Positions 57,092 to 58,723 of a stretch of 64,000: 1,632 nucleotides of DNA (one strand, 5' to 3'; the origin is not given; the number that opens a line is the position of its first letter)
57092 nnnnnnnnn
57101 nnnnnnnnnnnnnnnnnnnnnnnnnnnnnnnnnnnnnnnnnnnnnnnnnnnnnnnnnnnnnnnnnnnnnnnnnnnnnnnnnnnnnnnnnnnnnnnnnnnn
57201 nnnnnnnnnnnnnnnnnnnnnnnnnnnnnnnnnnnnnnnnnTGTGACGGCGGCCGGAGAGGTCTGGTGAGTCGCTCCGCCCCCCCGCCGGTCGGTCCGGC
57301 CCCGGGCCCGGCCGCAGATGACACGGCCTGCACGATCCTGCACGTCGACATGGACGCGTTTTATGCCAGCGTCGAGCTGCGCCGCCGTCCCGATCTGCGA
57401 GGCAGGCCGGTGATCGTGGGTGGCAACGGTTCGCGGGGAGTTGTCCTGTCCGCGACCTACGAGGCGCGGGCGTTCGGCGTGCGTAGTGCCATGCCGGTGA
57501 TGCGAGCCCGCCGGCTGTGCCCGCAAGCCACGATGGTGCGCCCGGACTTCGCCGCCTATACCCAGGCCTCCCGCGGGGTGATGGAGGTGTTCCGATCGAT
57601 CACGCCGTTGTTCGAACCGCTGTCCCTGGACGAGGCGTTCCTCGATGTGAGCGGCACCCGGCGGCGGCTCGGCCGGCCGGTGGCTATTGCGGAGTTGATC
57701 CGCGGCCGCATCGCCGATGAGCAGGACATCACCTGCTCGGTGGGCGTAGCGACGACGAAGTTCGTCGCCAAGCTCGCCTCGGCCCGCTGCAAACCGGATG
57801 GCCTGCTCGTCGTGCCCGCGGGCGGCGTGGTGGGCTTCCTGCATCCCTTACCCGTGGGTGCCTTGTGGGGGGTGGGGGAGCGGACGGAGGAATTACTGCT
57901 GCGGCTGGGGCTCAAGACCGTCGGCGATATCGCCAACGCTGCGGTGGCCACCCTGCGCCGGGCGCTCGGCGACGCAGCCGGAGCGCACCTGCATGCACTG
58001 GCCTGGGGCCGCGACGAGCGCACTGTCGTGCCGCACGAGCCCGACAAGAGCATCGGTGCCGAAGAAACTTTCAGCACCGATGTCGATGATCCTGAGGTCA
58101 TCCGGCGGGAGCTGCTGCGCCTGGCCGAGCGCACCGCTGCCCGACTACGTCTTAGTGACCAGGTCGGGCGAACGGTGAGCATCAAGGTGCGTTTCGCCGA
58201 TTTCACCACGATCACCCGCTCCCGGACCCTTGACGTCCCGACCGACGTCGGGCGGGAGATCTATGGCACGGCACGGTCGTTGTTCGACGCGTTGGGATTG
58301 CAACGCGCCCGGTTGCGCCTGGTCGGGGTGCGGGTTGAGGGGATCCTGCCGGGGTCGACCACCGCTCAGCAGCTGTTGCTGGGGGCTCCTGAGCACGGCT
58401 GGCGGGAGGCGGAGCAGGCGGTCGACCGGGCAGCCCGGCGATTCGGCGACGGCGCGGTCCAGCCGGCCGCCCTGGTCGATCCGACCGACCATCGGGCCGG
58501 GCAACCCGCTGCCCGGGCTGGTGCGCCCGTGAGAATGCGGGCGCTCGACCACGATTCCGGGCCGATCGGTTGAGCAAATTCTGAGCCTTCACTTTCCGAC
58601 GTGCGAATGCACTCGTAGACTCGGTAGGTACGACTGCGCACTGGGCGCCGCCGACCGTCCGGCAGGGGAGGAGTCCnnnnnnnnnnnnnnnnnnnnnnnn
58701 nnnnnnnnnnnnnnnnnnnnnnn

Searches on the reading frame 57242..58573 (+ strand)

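Call 25: search_protein_families(library=pfam, proteins=[window:57242-58573:+], max_evalue=0.001)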
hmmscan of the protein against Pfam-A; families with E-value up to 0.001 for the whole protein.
window:57242-58573:+ (443 aa): 4 families
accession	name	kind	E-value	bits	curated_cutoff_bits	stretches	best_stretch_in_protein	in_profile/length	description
PF00817.25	IMS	-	1.7e-53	181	23.2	1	35-180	1-147/148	impB/mucB/samB family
PF11799.13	IMS_C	-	7e-30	104.1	20.7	1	269-378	2-107/109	impB/mucB/samB family C-terminal domain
PF21999.2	IMS_HHH_1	-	5.9e-06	27.1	27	1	208-258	3-53/53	DNA polymerase-iota, thumb domain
PF11798.14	IMS_HHH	-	0.0003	21.3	24.4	1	199-223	7-31/32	IMS family HHH motif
